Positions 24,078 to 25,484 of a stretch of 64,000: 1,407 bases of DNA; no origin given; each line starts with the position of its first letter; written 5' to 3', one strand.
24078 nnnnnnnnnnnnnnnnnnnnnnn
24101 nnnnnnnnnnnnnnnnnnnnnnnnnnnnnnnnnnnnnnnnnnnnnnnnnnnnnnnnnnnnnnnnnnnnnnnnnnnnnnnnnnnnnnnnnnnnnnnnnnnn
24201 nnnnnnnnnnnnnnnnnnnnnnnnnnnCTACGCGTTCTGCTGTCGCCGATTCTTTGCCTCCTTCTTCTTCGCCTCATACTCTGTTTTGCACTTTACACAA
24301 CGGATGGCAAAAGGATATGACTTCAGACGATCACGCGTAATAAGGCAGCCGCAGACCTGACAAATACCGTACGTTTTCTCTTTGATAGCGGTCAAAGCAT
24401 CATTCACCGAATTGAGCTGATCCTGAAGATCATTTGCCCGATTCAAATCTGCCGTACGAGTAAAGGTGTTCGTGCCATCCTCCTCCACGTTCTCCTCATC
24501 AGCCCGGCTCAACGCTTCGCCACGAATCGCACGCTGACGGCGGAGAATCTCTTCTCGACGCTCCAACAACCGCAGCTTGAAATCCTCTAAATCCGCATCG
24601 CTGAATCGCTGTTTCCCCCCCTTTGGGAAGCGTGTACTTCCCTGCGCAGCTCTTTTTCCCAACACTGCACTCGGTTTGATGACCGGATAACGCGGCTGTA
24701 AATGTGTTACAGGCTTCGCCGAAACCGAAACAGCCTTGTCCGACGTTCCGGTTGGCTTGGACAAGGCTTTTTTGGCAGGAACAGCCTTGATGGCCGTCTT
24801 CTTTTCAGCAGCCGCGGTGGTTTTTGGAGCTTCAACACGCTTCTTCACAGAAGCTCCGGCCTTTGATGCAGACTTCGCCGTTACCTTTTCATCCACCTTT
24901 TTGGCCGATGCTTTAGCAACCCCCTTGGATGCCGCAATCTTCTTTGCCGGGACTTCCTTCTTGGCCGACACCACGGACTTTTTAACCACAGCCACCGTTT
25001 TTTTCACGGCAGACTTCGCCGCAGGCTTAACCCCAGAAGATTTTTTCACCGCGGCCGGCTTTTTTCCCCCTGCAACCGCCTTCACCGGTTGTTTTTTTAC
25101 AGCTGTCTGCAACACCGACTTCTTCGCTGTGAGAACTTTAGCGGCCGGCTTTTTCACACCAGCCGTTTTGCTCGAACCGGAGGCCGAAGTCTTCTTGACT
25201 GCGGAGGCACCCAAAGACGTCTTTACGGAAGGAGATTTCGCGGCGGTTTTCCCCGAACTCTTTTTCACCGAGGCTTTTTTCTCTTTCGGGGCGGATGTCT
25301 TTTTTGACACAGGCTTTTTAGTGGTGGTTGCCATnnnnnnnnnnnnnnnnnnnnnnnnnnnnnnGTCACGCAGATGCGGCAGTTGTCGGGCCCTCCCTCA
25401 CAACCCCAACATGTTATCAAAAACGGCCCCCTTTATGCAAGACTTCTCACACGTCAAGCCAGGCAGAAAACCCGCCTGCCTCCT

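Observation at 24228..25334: Fusion of a histone H1/AlgP-like Lys-Ala repeat domain to a DksA/TraR zinc-finger module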

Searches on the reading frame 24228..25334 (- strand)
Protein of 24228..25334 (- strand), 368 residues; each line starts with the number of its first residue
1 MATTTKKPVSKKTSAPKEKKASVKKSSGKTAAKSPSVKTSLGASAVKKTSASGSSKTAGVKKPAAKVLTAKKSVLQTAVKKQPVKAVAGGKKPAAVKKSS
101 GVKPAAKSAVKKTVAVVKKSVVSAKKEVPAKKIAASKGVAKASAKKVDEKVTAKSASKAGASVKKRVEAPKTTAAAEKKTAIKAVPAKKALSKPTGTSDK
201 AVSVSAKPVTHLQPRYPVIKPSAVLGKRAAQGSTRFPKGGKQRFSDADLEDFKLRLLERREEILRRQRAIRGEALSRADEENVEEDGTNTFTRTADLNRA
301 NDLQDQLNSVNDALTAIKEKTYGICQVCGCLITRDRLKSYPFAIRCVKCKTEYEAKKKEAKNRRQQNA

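Call 3: search_protein_families(library=pfam, proteins=[window:24228-25334:-], max_evalue=1)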
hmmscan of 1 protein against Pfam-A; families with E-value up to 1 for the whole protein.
window:24228-25334:- (368 aa): 1 family
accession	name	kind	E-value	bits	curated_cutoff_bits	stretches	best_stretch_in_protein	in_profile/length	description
PF01258.23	zf-dskA_traR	-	1.7e-08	34.8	24.9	1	321-354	2-35/36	Prokaryotic dksA/traR C4-type zinc finger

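Call 4: search_protein_families(library=ncbifam, proteins=[window:24228-25334:-], max_evalue=1)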
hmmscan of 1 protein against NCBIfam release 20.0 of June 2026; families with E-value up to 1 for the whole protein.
window:24228-25334:- (368 aa): 7 families
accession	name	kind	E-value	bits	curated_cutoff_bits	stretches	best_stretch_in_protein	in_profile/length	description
TIGR02890.1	bacill_yteA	subfamily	1e-15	58.2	134.4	1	256-358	10-122/159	regulatory protein, yteA family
NF033459.1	DksA_like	equivalog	2.3e-15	56.9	105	1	248-356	2-112/113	RNA polymerase-binding protein DksA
TIGR02420.1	dksA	equivalog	3.9e-10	40.1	115.5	1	246-351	3-109/110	RNA polymerase-binding protein DksA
TIGR02419.1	C4_traR_proteo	subfamily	3e-06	27.7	59.7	1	299-354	5-64/64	phage/conjugal plasmid C-4 type zinc finger protein, TraR family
NF008045.0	PRK10778.1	equivalog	8.6e-06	26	289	1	238-359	26-148/151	RNA polymerase-binding protein DksA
NF008243.0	PRK11019.1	equivalog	0.0047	17.3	96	1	302-364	10-80/88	DksA/TraR family C4-type zinc finger protein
NF010268.0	PRK13715.1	equivalog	0.033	14.2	108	1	324-359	36-71/73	conjugal transfer protein TraR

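Call 6: find_homologous_proteins(query=window:24228-25334:-)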
Query window:24228-25334:- (368 aa): 483 proteins with E <= 0.001 among 8000 candidates; the best 120 are listed.
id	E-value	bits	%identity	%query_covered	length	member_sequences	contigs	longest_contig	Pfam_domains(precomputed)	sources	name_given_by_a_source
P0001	1.0e-210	717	99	100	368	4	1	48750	PF01258.24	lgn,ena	-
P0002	1.2e-58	218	59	44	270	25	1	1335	PF01258.24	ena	-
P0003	6.3e-54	202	57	51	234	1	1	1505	PF01258.24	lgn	-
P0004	1.2e-50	191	59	44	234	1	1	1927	PF01258.24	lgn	-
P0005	6.6e-49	186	49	56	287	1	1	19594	PF01258.24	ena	-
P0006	1.2e-48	185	49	56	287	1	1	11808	PF01258.24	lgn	-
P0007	3.7e-48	183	54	42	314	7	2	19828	PF01258.24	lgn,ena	-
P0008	1.2e-46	178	49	52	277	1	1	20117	PF01258.24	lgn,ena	-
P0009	3.3e-45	173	54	39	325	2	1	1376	PF01258.24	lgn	-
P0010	2.2e-44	171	52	42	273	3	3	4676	PF01258.24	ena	-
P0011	3.9e-44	170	54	42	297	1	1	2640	PF01258.24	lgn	-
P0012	1.5e-43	168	50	50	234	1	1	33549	PF01258.24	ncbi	-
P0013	3.2e-42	164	53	39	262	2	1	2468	PF01258.24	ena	-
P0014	1.0e-41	162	52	42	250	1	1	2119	PF01258.24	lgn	-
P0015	1.1e-41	162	58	42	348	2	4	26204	PF01258.24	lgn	-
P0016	1.3e-41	162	52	42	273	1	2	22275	PF01258.24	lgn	-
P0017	1.5e-41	161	51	41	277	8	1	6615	PF01258.24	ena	-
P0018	1.7e-40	158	45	73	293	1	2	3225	PF01258.24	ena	-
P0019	2.9e-40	157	51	39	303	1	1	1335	PF01258.24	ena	-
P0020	3.1e-40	157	53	42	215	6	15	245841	PF01258.24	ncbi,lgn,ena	-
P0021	3.2e-40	157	51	39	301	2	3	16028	PF01258.24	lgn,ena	-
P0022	4.2e-40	157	51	39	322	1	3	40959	PF01258.24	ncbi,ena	-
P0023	5.8e-40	156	55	38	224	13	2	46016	PF01258.24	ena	-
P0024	8.1e-40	156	51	39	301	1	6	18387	PF01258.24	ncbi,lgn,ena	-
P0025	1.5e-39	155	51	43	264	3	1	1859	PF01258.24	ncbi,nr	ncbi:MAG: TraR/DksA C4-type zinc finger protein, partial [Kiritimatiellae bacterium]|nr:TraR/DksA C4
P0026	6.7e-39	153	53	39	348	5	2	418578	PF01258.24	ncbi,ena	-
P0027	9.4e-39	152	42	82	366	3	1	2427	PF01258.24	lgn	-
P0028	2.9e-38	151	52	42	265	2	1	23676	PF01258.24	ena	-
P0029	4.4e-38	150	52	41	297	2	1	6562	PF01258.24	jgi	jgi:RNA polymerase-binding transcription factor DksA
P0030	1.1e-37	149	42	61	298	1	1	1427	PF01258.24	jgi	jgi:RNA polymerase-binding transcription factor DksA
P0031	9.9e-37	146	52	42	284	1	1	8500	PF01258.24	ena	-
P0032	1.1e-36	145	43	74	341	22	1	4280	PF01258.24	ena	-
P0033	2.6e-36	144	52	43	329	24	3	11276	PF01258.24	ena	-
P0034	3.0e-36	144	45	54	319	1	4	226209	PF01258.24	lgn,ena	-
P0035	3.5e-36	144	52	41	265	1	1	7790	PF01258.24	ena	-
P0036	4.3e-36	144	46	53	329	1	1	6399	PF01258.24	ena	-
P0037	5.6e-36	143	49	39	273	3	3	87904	PF01258.24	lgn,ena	-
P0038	2.9e-35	141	49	39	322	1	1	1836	PF01258.24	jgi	jgi:DnaK suppressor protein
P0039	5.6e-35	140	49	39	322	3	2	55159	PF01258.24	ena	-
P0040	7.2e-35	139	52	42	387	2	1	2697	PF01258.24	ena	-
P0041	9.2e-35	139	-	-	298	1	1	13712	PF01258.24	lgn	-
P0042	1.3e-34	139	52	42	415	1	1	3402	PF01258.24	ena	-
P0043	2.3e-34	138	42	61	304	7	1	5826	PF01258.24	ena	-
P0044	8.6e-34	136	42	77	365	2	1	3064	PF01258.24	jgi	jgi:DnaK suppressor protein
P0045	1.3e-33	135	52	42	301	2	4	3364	PF01258.24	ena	-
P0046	1.8e-33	135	48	39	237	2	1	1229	PF01258.24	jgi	jgi:RNA polymerase-binding transcription factor DksA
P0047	7.3e-33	133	52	43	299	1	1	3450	PF01258.24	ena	-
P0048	7.5e-33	133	42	72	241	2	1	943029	PF01258.24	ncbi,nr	ncbi:MAG: TraR/DksA C4-type zinc finger protein [Kiritimatiellae bacterium]|nr:TraR/DksA C4-type zin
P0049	8.5e-33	133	51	42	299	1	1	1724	PF01258.24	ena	-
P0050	8.7e-33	133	49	39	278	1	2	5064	PF01258.24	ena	-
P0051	1.0e-32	132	52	43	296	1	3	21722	PF01258.24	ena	-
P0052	1.8e-32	132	49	39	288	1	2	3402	PF01258.24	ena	-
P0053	1.9e-32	132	40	68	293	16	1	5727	PF01258.24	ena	-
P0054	1.9e-32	131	41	71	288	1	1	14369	PF01258.24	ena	-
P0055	2.6e-32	131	49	39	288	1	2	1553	PF01258.24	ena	-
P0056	3.3e-32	131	49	39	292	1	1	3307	PF01258.24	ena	-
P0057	4.7e-32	130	49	39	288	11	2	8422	PF01258.24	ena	-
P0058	4.8e-32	130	49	39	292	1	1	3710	PF01258.24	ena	-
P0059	6.8e-32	130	51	43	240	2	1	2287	PF01258.24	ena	-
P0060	1.8e-31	128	41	61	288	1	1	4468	PF01258.24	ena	-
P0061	3.0e-31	128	52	43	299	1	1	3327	PF01258.24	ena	-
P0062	1.5e-29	122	51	43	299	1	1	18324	PF01258.24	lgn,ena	-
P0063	6.7e-29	120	51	43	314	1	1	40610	PF01258.24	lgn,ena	-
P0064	1.0e-28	119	46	53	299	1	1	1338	PF01258.24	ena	-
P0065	1.2e-28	119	51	43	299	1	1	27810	PF01258.24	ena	-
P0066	5.2e-24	104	41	33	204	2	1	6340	PF01258.24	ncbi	-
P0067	8.0e-22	97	37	31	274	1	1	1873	PF01258.24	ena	-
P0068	2.1e-21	95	37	31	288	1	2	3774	PF01258.24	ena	-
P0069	2.3e-21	95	37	31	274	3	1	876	PF01258.24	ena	-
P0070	3.9e-21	94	37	31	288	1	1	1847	PF01258.24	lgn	-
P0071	4.3e-21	94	36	31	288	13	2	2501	PF01258.24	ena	-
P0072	9.2e-21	93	41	33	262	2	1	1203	PF01258.24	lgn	-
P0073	1.3e-20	93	36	31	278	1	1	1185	PF01258.24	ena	-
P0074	2.4e-20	92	37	31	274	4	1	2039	PF01258.24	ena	-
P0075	3.4e-20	91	36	31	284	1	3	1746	PF01258.24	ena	-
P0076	1.9e-19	89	35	31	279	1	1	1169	PF01258.24,PF07382.17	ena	-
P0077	2.2e-19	89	37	31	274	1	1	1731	PF01258.24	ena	-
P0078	7.1e-19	87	36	31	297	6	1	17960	PF01258.24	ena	-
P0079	1.0e-18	86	37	31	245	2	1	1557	PF01258.24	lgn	-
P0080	4.6e-18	84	41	33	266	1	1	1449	PF01258.24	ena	-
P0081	2.1e-17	82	34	31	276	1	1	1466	PF01258.24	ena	-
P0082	8.7e-17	80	36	31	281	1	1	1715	PF01258.24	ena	-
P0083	1.8e-16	79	31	41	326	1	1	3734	PF01258.24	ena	-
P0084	6.2e-16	77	39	31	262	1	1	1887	PF01258.24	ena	-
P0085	7.4e-16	77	38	32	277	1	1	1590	PF01258.24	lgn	-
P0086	1.2e-15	76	38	30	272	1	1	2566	PF01258.24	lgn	-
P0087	1.3e-15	76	35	31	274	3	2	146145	PF01258.24,PF07382.17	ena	-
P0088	2.5e-15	75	35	69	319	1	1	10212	PF01258.24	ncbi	-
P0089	3.4e-15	75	38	31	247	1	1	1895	PF01258.24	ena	-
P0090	7.9e-15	74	28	80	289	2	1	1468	PF01258.24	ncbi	-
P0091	9.2e-15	73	28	80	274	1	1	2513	PF01258.24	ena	-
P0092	1.3e-14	73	33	34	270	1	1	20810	PF01258.24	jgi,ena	-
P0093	1.9e-14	72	33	31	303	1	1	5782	PF01258.24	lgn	-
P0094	3.4e-14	72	38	31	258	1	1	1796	PF01258.24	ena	-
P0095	3.6e-14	72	37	30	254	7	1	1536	PF01258.24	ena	-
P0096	3.7e-14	71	28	72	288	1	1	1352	PF01258.24,PF07382.17,PF02095.22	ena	-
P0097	4.0e-14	71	37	31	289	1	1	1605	PF01258.24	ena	-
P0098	1.1e-13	70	34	31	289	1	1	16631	PF01258.24,PF02095.22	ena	-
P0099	1.4e-13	70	29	44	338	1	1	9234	PF01258.24,PF07382.17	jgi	jgi:RNA polymerase-binding transcription factor DksA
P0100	1.5e-13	70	34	40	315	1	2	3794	PF01258.24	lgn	-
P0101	1.6e-13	69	-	-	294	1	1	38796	PF01258.24,PF07382.17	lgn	-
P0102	1.8e-13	69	35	31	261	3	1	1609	PF01258.24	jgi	-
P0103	2.0e-13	69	26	67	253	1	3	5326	PF01258.24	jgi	-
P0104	2.2e-13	69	37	31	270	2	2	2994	PF01258.24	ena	-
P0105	3.7e-13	68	36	31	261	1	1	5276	PF01258.24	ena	-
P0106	6.2e-13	67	35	30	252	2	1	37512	PF01258.24,PF07382.17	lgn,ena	-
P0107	7.3e-13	67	29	77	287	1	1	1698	PF01258.24,PF07382.17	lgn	-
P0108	8.2e-13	67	38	31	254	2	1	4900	PF01258.24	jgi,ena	-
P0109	8.5e-13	67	27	74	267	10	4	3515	PF01258.24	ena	-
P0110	1.1e-12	67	36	31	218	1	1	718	PF01258.24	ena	-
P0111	1.1e-12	67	34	36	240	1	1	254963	PF01258.24,PF07382.17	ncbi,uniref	ncbi:TraR/DksA C4-type zinc finger protein [Kribbella sp. NPDC026611]|uniref:TraR/DksA family transc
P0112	1.4e-12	66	-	-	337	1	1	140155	PF01258.24,PF07382.17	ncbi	-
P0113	1.5e-12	66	31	30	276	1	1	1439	PF01258.24,PF07382.17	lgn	-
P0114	1.7e-12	66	28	64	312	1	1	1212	PF01258.24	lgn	-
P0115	2.1e-12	66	30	31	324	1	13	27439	PF01258.24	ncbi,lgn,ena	-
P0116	2.9e-12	65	35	33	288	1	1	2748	PF01258.24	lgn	-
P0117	3.4e-12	65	35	30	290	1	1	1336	PF01258.24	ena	-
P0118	5.9e-12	64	-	-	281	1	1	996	PF01258.24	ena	-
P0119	9.3e-12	64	-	-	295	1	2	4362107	PF01258.24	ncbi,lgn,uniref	ncbi:TraR/DksA family transcriptional regulator [Niabella insulamsoli]|uniref:TraR/DksA family trans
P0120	1.1e-11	63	38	31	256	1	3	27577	PF01258.24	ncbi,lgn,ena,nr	ncbi:MAG: TraR/DksA C4-type zinc finger protein [Kiritimatiellae bacterium]|nr:TraR/DksA C4-type zin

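Call 30: predict_structure(alignment_id=A1)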
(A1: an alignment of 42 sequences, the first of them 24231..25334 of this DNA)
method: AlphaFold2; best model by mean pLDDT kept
length: 368 residues; sequences in the alignment: 42
mean_pLDDT: 63.8   pTM: 0.43
mean pLDDT of the five models: 63.8, 63.6, 61.0, 60.1, 58.0
residues with pLDDT >= 90: 103; 70-90: 21; 50-70: 95; < 50: 149
segments of 3 or more residues with pLDDT < 50: 26-34, 36-62, 64-79, 85-87, 89-92, 94-102, 107-110, 116-128, 130-149, 151-167, 231-233
pLDDT, mean of each block of 10 residues (from residue 1): 54 53 47 47 42 43 44 45 47 45 49 47 46 43 46 45 49 50 52 54 56 70 54 54 87 96 97 82 72 92 96 95 92 92 94 96 94
secondary structure, 60 per line:
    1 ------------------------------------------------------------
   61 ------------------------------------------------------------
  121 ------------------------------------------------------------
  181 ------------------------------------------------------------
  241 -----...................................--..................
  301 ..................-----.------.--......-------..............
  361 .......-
elements in order: H246-280 H283-318 H334-339 H347-367

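Call 35: fold_search(model_id=the predicted structure, library=pdb)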
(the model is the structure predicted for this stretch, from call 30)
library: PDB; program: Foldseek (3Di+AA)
matches with E <= 10: 224; with E <= 0.001: 6
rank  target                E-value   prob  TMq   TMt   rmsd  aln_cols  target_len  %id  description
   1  4ijj_A                2.6e-06  1.00  0.29  0.79   2.0       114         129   24  Structure of transcription factor DksA2 from Pseudomonas aeruginosa (released 2013-02-27)
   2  4ijj_B                5.4e-05  1.00  0.29  0.76   2.3       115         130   25  Structure of transcription factor DksA2 from Pseudomonas aeruginosa (released 2013-02-27)
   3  7khi_M                5.4e-05  1.00  0.28  0.66   4.6       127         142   22  Escherichia coli RNA polymerase and rrnBP1 promoter complex with DksA/ppGpp (released 2020-10-28)
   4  1tjl_A                5.8e-05  1.00  0.30  0.72   4.1       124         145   20  Crystal structure of transcription factor DksA from E. coli (released 2004-09-07)
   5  5vsw_M                1.1e-04  1.00  0.30  0.72   4.0       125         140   22  X-ray crystal structure of Escherichia coli RNA polymerase and DksA/ppGpp complex (released 2017-06-14)
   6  6ptg_B                2.5e-04  1.00  0.20  0.82   4.9       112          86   23  Structure of RNA polymerase binding protein and transcriptional regulator Dks from Chlamydia trachomatis L2 (LGV434) (released 2019-07-24)
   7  6ptg_A                1.3e-03  1.00  0.18  0.73   8.5       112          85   24  Structure of RNA polymerase binding protein and transcriptional regulator Dks from Chlamydia trachomatis L2 (LGV434) (released 2019-07-24)
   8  2kq9_MODEL_1_A        4.4e-03  1.00  0.21  0.62   8.8       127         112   27  Solution structure of DnaK suppressor protein from Agrobacterium tumefaciens C58. Northeast Structural Genomic (released 2009-11-17)
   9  2q0o_C                3.5e-01  0.82  0.15  0.49   4.1        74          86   20  Crystal structure of an anti-activation complex in bacterial quorum sensing (released 2007-09-25)
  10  5f7t_H                8.4e-01  0.92  0.17  0.45   4.5        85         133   10  TRIM5 B-box2 and coiled-coil chimera (released 2016-06-15)
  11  6dkm_D                1.0e+00  0.94  0.18  0.78   1.9        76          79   14  DHD131 (released 2018-12-19)
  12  4bay_A                1.0e+00  0.35  0.14  0.08   5.6        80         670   14  Phosphomimetic mutant of LSD1-8a splicing variant in complex with CoREST (released 2013-11-27)
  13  7vrc_A                1.1e+00  0.91  0.19  0.60   2.6        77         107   12  Structure of the Yeast SNF11/SNF2 complex (released 2022-05-25)
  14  5eiu_D                1.2e+00  0.20  0.13  0.28   4.9        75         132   15  Mini TRIM5 B-box 2 dimer C2 crystal form (released 2016-06-15)
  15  6dkm_H                1.4e+00  0.94  0.18  0.86   2.2        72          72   15  DHD131 (released 2018-12-19)
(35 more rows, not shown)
